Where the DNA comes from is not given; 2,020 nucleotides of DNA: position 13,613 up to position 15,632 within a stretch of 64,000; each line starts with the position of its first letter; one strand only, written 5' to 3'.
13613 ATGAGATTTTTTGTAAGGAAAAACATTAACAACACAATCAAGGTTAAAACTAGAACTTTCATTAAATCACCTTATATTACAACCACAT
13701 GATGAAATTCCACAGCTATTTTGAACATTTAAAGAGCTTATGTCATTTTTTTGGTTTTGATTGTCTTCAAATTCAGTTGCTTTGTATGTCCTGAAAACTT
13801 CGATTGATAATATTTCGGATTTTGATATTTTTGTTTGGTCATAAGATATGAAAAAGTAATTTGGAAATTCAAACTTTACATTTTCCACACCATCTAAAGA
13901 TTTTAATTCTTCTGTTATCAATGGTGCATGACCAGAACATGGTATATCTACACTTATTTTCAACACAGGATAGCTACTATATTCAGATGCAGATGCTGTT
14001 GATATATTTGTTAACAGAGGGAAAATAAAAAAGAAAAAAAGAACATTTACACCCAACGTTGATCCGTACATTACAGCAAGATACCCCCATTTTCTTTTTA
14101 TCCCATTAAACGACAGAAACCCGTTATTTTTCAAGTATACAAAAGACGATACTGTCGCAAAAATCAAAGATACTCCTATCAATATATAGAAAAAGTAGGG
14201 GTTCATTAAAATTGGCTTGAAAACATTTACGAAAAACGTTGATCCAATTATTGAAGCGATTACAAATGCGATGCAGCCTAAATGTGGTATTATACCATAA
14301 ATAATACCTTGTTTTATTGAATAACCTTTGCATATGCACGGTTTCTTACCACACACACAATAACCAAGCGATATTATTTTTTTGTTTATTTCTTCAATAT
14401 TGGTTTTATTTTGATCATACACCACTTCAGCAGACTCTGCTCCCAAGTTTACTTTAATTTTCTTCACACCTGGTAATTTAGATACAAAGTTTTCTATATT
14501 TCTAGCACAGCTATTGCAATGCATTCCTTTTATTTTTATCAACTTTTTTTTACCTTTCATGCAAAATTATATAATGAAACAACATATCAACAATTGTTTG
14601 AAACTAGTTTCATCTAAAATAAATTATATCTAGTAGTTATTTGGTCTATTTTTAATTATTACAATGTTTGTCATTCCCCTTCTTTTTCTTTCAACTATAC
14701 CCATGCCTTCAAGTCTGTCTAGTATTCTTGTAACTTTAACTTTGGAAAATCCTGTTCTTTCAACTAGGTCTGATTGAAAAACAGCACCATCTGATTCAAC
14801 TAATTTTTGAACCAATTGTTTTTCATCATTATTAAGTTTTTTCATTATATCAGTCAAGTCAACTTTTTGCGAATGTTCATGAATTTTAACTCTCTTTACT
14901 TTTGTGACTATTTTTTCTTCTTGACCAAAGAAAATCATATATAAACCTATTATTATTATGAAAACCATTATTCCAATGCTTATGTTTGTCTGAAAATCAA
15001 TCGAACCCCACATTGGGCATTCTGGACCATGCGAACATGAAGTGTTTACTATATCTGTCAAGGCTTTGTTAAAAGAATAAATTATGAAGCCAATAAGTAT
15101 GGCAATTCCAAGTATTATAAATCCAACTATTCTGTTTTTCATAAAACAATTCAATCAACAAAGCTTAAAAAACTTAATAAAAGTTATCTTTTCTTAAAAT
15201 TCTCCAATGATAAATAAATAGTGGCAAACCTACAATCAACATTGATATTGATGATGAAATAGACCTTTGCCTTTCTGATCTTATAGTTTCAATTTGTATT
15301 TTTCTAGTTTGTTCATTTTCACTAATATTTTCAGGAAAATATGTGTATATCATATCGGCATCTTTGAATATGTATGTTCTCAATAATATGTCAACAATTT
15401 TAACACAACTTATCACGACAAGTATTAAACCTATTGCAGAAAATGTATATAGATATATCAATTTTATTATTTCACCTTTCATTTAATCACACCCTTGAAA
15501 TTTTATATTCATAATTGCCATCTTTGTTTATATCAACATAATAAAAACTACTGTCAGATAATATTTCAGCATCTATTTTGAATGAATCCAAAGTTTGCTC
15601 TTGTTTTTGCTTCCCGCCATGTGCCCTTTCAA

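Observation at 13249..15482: copA operon with unusual accessory genes: membrane-anchored wHTH (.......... loop), HMA–TM–HMA protein and a secreted Cys-rich protein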

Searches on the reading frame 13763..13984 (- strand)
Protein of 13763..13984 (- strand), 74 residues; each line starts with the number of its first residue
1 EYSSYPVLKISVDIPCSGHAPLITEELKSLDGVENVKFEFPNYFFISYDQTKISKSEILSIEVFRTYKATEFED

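Call 29: search_protein_families(library=pfam, proteins=[window:13763-13984:-], max_evalue=10)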
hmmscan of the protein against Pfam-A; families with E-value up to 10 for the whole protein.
seq(74 aa): 1 family
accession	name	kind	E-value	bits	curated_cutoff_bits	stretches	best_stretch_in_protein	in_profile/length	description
PF00403.32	HMA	-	0.059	14.2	24.8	1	13-40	6-33/62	Heavy-metal-associated domain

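Call 30: search_protein_families(library=ncbifam, proteins=[window:13763-13984:-], max_evalue=10)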
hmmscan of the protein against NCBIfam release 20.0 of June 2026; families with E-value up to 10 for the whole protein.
seq(74 aa): 3 families
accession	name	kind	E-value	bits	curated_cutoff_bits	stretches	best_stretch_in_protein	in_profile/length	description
NF033556.1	MerTP_fusion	equivalog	0.006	16.2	180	1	14-60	129-176/186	mercuric transport protein MerTP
NF033795.1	chaper_CopZ_Bs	exception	0.059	13.6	91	1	23-58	18-54/66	copper chaperone CopZ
TIGR01955.1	RfaH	equivalog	0.093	12.7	144.5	1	21-60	28-68/159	transcription/translation regulatory transformer protein RfaH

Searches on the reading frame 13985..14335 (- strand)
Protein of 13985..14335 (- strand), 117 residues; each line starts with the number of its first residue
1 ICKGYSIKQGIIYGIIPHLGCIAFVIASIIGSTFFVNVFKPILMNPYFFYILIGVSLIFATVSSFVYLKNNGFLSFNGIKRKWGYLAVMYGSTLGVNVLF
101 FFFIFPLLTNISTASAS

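Call 29: search_protein_families(library=pfam, proteins=[window:13985-14335:-], max_evalue=10)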
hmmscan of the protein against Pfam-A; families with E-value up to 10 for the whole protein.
seq(117 aa): 0 families

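Call 30: search_protein_families(library=ncbifam, proteins=[window:13985-14335:-], max_evalue=10)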
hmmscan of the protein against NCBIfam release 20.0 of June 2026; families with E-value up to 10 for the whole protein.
seq(117 aa): 1 family
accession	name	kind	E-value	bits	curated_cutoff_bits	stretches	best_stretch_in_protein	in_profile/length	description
NF033632.1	SLATT_4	domain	0.21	11.4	55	1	19-66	30-77/154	SLATT domain-containing protein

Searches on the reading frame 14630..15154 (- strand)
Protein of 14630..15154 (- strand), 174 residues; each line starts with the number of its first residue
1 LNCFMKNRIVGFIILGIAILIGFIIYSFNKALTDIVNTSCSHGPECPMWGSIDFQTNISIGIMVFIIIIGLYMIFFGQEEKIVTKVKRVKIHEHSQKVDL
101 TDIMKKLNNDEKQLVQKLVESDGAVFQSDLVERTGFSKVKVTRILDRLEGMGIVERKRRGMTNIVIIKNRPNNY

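Call 3: search_protein_families(library=pfam, proteins=[window:14630-15154:-], max_evalue=0.1)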
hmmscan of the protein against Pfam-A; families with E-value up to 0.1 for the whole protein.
window:14630-15154:- (174 aa): 18 families
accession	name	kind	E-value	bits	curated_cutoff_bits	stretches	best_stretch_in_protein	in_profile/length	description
PF24034.1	DUF7343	-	2e-12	47.2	27.6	1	108-166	2-60/62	Domain of unknown function (DUF7343)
PF12802.13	MarR_2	-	2e-06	28.3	27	1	122-158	18-54/61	MarR family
PF01047.28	MarR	-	1.3e-05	25.4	24.6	1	123-158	16-51/59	MarR family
PF01978.25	TrmB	-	0.00072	19.8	25.6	1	107-160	6-58/68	Sugar-specific transcriptional regulator TrmB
PF13545.12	HTH_Crp_2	-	0.0014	19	27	1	127-167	25-61/70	Crp-like helix-turn-helix domain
PF25213.1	HVO_A0261_N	-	0.0043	17.4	35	1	123-159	23-59/86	HVO_A0261 N-terminal domain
PF09339.16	HTH_IclR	-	0.011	16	22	1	123-156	17-50/52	IclR helix-turn-helix domain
PF19360.4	TadB_TadC_N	-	0.018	15.2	27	1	58-114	11-66/143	TadB/TadC N-terminal domain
PF02002.24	TFIIE_alpha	-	0.02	15.2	22.9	1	102-159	5-62/105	TFIIE alpha subunit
PF13412.12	HTH_24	-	0.037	14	21.9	1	127-155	20-48/48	Winged helix-turn-helix DNA-binding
PF00392.27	GntR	-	0.044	13.9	27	1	127-161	27-61/64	Bacterial regulatory proteins, gntR family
PF08100.18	Dimerisation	-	0.045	14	25.6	0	117-160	33-76/93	O-methyltransferase dimerisation domain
PF10007.15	DUF2250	-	0.046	14.3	24.4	1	107-159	4-57/93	Uncharacterized protein conserved in archaea (DUF2250)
PF05584.17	Sulfolobus_pRN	-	0.057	13.9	20.8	1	104-162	1-56/72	Sulfolobus plasmid regulatory protein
PF05661.17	DUF808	-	0.062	12.8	28.4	1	60-122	90-148/302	Protein of unknown function (DUF808)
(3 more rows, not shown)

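Call 4: search_protein_families(library=ncbifam, proteins=[window:14630-15154:-], max_evalue=0.1)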
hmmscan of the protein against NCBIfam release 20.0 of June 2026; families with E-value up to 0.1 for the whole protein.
window:14630-15154:- (174 aa): 16 families
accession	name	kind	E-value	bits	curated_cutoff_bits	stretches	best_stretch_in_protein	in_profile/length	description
TIGR01884.1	cas_HTH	subfamily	2.3e-06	27.2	60.2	1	56-160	91-193/202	CRISPR-associated CARF protein Csa3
NF040939.2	trans_reg_lrs14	equivalog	5.2e-06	26.4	90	1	95-159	7-71/103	Lrs14 family HTH-type transcriptional regulator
NF008273.0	PRK11050.1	equivalog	4.7e-05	23.1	153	1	80-158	10-88/156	manganese-binding transcriptional regulator MntR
NF053606.1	Sta1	subfamily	0.00016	21.7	80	1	98-159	9-69/100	Sta1 family transcriptional regulator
NF001626.0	PRK00411.1-5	equivalog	0.00067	18.6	417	1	90-157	278-348/374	ORC1-type DNA replication protein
NF033788.1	HTH_metalloreg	subfamily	0.0011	18.7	55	1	102-165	3-66/77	metalloregulator ArsR/SmtB family transcription factor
NF041413.1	ArsR_Rv2640c_fam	equivalog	0.0016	18.8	155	1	113-163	46-97/118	Rv2640c family ArsR-like transcriptional regulator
NF001624.0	PRK00411.1-2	subfamily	0.0031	16.4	354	1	87-166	271-360/374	ORC1-type DNA replication protein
NF041230.1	BagL_FevM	exception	0.0092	16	230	1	118-156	48-86/145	MarR family transcriptional regulator BagL/FevM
TIGR02018.2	his_ut_repres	equivalog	0.011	15.1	220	1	127-164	26-63/226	histidine utilization transcriptional repressor HutC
NF046000.1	MAG1210_fam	subfamily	0.014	14.1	275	1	12-118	69-156/550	MAG1210 family protein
TIGR02980.1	SigBFG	subfamily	0.023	14.4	234.35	1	90-147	162-217/227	SigB/SigF/SigG family RNA polymerase sigma factor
NF007316.0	PRK09802.1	equivalog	0.026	13.7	351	1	107-161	15-68/269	DeoR family transcriptional regulator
NF003210.0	PRK04172.1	equivalog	0.03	13.2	350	1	105-166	2-62/496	phenylalanine--tRNA ligase subunit alpha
NF008122.0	PRK10870.1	equivalog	0.06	13.1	157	1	89-158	32-105/176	transcriptional repressor MprA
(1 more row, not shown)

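Call 7: find_homologous_proteins(query=window:14633-15142:-, max_evalue=0.001)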
Query seq(170 aa) (170 aa): 1784 proteins with E <= 0.001 among 1889 candidates; the best 120 are listed.
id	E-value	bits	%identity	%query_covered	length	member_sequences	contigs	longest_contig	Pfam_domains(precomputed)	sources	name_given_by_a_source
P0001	1.5e-104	364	100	100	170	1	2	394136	PF01047.29,PF12802.14,PF24034.2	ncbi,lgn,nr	ncbi:MAG: hypothetical protein QXM68_00435 [Candidatus Aenigmatarchaeota archaeon]|nr:hypothetical p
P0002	1.4e-98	345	95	99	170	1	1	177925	PF01047.29,PF12802.14,PF24034.2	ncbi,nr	ncbi:MAG: hypothetical protein N3D75_01385 [Candidatus Aenigmarchaeota archaeon]|nr:hypothetical pro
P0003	2.3e-98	344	95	99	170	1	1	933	PF01047.29,PF12802.14,PF24034.2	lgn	-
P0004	3.9e-95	334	95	98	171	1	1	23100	PF01047.29,PF12802.14,PF24034.2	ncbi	ncbi:MAG: MarR family transcriptional regulator [candidate division WOR-3 bacterium]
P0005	4.8e-72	259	71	96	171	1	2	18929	PF01047.29,PF12802.14,PF24034.2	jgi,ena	-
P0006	2.6e-71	256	69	96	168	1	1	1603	PF01047.29,PF24034.2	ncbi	-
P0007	3.1e-71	256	67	97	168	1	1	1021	PF01047.29,PF12802.14,PF24034.2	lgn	-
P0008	5.6e-71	255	66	96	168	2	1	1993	PF01047.29,PF12802.14,PF24034.2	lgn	-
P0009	7.0e-71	255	66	96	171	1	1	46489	PF01047.29,PF12802.14,PF24034.2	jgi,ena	-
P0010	1.2e-70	254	69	97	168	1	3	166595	PF01047.29,PF12802.14,PF24034.2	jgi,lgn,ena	-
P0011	4.3e-70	252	70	96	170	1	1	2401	PF01047.29,PF12802.14,PF24034.2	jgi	-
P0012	2.8e-69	250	65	97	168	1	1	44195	PF01047.29,PF12802.14,PF24034.2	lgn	-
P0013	4.3e-69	249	68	96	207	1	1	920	PF01047.29,PF12802.14,PF24034.2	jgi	-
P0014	5.1e-69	249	65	98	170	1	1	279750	PF01047.29,PF12802.14,PF24034.2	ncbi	ncbi:MAG: MarR family transcriptional regulator [Candidatus Pacearchaeota archaeon]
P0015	5.2e-69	249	66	96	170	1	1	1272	PF01047.29,PF01978.26,PF12802.14,PF24034.2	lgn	-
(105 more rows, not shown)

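Call 9: find_related_loci(query=A1, collection=genome_contigs, flank=8000)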
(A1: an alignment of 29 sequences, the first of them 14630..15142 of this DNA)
Query A1 (170 aa) in genome_contigs; peptide patterns used: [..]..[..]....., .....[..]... (x = any residue, [..] = any of these).
514 stretches matched a pattern; 483 encode a relative of the query (tblastn E <= 1e-3); the best 80 are kept; 80 distinct loci.
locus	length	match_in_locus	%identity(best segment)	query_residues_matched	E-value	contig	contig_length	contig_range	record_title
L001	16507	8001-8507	95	1-169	3e-90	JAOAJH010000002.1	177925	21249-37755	MAG: Candidatus Aenigmatarchaeota archaeon isolate SKW179 NODE_2_length_177977_cov_6.250219, whole genome shotgun sequen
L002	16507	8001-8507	65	1-166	4e-75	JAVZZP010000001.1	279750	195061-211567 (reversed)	MAG: Candidatus Pacearchaeota archaeon isolate JZ-3_201912_bins_106 JZ-3_201912_bins_106_scaffold_1, whole genome shotgu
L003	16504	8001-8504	65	1-165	1e-74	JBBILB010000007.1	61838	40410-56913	MAG: Candidatus Woesearchaeota archaeon isolate PGS172224_bin_2 NODE_339_length_61838_cov_2.83948, whole genome shotgun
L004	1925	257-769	65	1-165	3e-74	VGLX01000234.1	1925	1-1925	MAG: Candidatus Woesearchaeota archaeon isolate M_DeepCast_400m_m2_277 M_DeepCast_400m_m2_277_Ga0194112_10155616, whole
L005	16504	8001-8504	64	1-165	5e-72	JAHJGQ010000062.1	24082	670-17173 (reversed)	MAG: Nanoarchaeota archaeon isolate Modern_marine_glass_biofilm.mb.79 Modern_marine_glas.mb.79_k141_516392, whole genome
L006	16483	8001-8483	62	1-165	7e-70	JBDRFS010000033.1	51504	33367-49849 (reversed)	MAG: Candidatus Woesearchaeota archaeon isolate MEGAHIT-group-1.384 k141_6394082, whole genome shotgun sequence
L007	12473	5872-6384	61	1-168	3e-69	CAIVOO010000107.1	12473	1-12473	uncultured archaeon isolate AM-sed-core3-D1_bin-502 genome assembly, contig: bin-502:107/159, whole genome shotgun seque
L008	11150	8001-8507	60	1-166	6e-69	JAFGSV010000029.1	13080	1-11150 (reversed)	MAG: Candidatus Aenigmatarchaeota archaeon isolate Zod_Metabat.932 k87_13498483, whole genome shotgun sequence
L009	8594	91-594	64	1-165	6e-69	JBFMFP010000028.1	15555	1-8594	MAG: Nanoarchaeota archaeon isolate MAG274 MAG274_28, whole genome shotgun sequence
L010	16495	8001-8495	62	1-164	8e-69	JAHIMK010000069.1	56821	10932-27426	MAG: Nanoarchaeota archaeon isolate KR13_N2.mb.68 KR13_N2.mb.68_k141_363763, whole genome shotgun sequence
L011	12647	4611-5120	61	1-169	1e-68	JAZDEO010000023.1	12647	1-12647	MAG: archaeon isolate MEGAHIT-group-0.155 k141_14115686, whole genome shotgun sequence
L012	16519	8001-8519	58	1-170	9e-68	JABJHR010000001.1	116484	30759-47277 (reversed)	MAG: Candidatus Woesearchaeota archaeon isolate SI074_bin25 k141_2221873, whole genome shotgun sequence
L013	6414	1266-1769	62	1-164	9e-68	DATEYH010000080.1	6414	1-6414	MAG TPA_asm: Candidatus Nanoarchaeia archaeon isolate SMAG_U8440 k141_37260, whole genome shotgun sequence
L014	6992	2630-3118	57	1-168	3e-67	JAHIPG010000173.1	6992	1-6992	MAG: Nanoarchaeota archaeon isolate KR13_S3.mb.5 KR13_S3.mb.5_k141_313244, whole genome shotgun sequence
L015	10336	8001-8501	58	1-164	7e-67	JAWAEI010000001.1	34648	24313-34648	MAG: Candidatus Pacearchaeota archaeon isolate QQ_201901_bins_15 QQ_201901_bins_15_scaffold_1, whole genome shotgun sequ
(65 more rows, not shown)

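Call 23: search_solved_structures(query=A1, max_evalue=0.01)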
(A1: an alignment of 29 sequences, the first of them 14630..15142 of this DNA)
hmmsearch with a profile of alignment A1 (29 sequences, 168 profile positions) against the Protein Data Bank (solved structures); distinct sequences matched with E-value up to 0.01: 10.
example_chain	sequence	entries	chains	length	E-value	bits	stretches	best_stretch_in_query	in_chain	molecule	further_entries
8xt8_A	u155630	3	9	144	0.00045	23.1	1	83-156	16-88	MarR family transcriptional regulator | MarR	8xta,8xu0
8xt8_B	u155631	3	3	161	0.00057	22.8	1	83-156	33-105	MarR family transcriptional regulator | MarR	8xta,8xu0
2b0l_A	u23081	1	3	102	0.00062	22.7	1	91-162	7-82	GTP-sensing transcriptional pleiotropic repressor codY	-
8c7s_A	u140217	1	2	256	0.001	22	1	87-164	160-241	Global transcriptional regulator CodY (Fragment)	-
8c7o_A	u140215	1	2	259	0.001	21.9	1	87-164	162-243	Global transcriptional regulator CodY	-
5ey0_B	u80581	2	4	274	0.0012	21.8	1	87-164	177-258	GTP-sensing transcriptional pleiotropic repressor CodY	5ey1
6cmv_A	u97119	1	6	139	0.0018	21.1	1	88-157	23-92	Transcriptional regulator Lrs14-like protein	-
5ey2_A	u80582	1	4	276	0.0021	20.9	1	84-162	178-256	GTP-sensing transcriptional pleiotropic repressor CodY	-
5loe_A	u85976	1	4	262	0.0025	20.7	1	84-162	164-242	GTP-sensing transcriptional pleiotropic repressor CodY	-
5lnh_A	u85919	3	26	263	0.0026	20.7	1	84-162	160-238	GTP-sensing transcriptional pleiotropic repressor CodY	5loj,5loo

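Call 27: predict_structure(alignment_id=A1)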
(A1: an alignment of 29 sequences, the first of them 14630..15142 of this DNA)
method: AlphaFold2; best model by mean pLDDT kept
length: 170 residues; sequences in the alignment: 29
mean_pLDDT: 73.8   pTM: 0.36
mean pLDDT of the five models: 73.8, 72.8, 72.7, 68.2, 64.4
residues with pLDDT >= 90: 12; 70-90: 114; 50-70: 22; < 50: 22
segments of 3 or more residues with pLDDT < 50: 77-94, 167-170
pLDDT, mean of each block of 10 residues (from residue 1): 82 90 85 71 75 87 88 57 43 53 74 74 79 81 79 79 58
secondary structure, 60 per line:
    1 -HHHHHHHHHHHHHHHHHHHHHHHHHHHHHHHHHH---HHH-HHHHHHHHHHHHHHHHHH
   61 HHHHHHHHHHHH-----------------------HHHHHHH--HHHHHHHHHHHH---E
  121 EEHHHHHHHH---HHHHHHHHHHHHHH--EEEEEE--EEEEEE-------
elements in order: H2-35 H43-72 H96-102 H105-116 E120-122 H123-130 H134-147 E150-155 E158-163

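Call 57: fold_search(model_id=the predicted structure, library=pdb)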
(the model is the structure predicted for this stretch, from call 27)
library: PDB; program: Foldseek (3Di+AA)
matches with E <= 10: 1360; with E <= 0.001: 0
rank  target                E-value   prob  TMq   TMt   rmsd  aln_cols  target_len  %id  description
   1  7nvs_W                2.6e-03  1.00  0.37  0.34   2.6        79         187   19  RNA polymerase II core pre-initiation complex with closed promoter DNA in proximal position (released 2021-05-05)
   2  6uvu_B                3.5e-03  1.00  0.35  0.50   8.9        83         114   23  Crystal structure of the AntR antimony-specific transcriptional repressor (released 2020-11-04)
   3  3gw2                  3.7e-03  1.00  0.34  0.60   4.7        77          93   22  Crystal structure of possible transcriptional regulatory protein (fragment 1-100) from Mycobacterium bovis. Northeast St (released 2009-04-21)
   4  8c7o_A                3.9e-03  1.00  0.35  0.24  10.2       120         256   18  Unliganded transcriptional pleiotropic repressor CodY from Staphylococcus aureus (released 2023-06-28)
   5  6j0e_A                4.2e-03  1.00  0.37  0.49   2.6        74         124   20  Structures of two ArsR As(III)-responsive repressors: implications for the mechanism of derepression (released 2019-07-03)
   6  2mh2_MODEL_1_A        5.6e-03  1.00  0.31  0.75   2.0        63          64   21  Structural insights into the DNA recognition and protein interaction domains reveal fundamental homologous DNA (released 2014-04-16)
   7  2b0l_A                5.6e-03  1.00  0.36  0.56   3.6        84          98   20  C-terminal DNA binding domain of transcriptional pleiotropic repressor CodY. (released 2006-02-21)
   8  6o8k                  6.0e-03  1.00  0.35  0.60   2.6        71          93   22  Crystal Structure of apo and reduced Sulfide-responsive transcriptional repressor (SqrR) from Rhodobacter capsulatus. (released 2020-04-01)
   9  4pql_A                6.0e-03  1.00  0.30  0.38   4.7        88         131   26  N-Terminal domain of DNA binding protein (released 2014-06-11)
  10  7p6f_BBB              6.4e-03  1.00  0.34  0.55   2.7        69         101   17  1.93 A resolution X-ray crystal structure of the transcriptional regulator SrnR from Streptomyces griseus (released 2022-05-25)
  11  8ylg_B                6.4e-03  1.00  0.37  0.39  14.0       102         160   22  Crystal structure of Burkholderia thailandensis MftR in complex with operator DNA (released 2024-11-13)
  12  8ylg_A                6.4e-03  1.00  0.37  0.39  14.0       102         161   22  Crystal structure of Burkholderia thailandensis MftR in complex with operator DNA (released 2024-11-13)
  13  8c7t_A                6.4e-03  1.00  0.36  0.25  10.5       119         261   18  Unliganded transcriptional pleiotropic repressor CodY from Enterococcus faecalis (released 2023-06-28)
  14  9a6f_A                6.4e-03  1.00  0.36  0.25  10.5       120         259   17  Integrative model of CODY-YPPF by crosslinking MS and deep learning (released 2024-09-18)
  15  3f72_B                6.7e-03  1.00  0.34  0.50  14.6        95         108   17  Crystal Structure of the Staphylococcus aureus pI258 CadC Metal Binding Site 2 Mutant (released 2009-04-07)
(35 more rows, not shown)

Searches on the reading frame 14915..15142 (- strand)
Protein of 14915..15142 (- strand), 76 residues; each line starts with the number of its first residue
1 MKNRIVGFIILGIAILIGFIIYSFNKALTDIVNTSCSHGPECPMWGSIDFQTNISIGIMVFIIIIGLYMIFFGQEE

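Call 53: search_protein_representatives(protein=window:14915-15142:-)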
Query: 76 residues. Proteins with E-value up to 0.001 (for the whole library): 93; up to 1e-10: 46; up to 1e-30: 0. The best 93 are listed.
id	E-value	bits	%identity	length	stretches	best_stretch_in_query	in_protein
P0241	6.8e-29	115.0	67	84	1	1-76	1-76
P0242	1.1e-28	114.4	68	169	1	1-76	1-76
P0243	6.7e-28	111.9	67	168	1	1-75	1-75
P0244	7.3e-25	102.2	54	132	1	1-76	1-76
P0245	1.0e-24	101.8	73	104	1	18-76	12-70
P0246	1.6e-24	101.1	59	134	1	1-75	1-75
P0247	1.1e-23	98.4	60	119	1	1-73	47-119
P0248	2.0e-23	97.7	59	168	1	1-74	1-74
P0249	5.0e-23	96.4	72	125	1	8-67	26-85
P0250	1.5e-22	94.9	59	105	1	1-74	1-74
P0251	9.7e-18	79.6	62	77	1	1-56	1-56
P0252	1.1e-17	79.4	55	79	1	1-67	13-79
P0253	2.0e-17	78.6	47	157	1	1-76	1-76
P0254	2.0e-17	78.6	50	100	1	1-72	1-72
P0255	5.9e-17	77.1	57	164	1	1-75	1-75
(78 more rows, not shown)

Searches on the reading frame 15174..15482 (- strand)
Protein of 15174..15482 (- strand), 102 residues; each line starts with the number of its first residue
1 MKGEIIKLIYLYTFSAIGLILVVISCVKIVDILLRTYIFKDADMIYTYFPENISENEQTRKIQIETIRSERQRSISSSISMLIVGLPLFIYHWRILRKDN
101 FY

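Call 3: search_protein_families(library=pfam, proteins=[window:15174-15482:-], max_evalue=0.1)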
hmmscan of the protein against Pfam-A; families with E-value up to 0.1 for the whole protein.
window:15174-15482:- (102 aa): 2 families
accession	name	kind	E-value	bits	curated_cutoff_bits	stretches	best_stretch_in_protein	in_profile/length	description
PF18920.5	DUF5671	-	2.4e-09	37.6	28.4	1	9-97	2-67/132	Domain of unknown function (DUF5671)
PF04133.19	Vps55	-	0.04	14.2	24.6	1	8-98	1-92/120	Vacuolar protein sorting 55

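Call 4: search_protein_families(library=ncbifam, proteins=[window:15174-15482:-], max_evalue=0.1)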
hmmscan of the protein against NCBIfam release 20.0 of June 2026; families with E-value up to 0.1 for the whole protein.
window:15174-15482:- (102 aa): 0 families
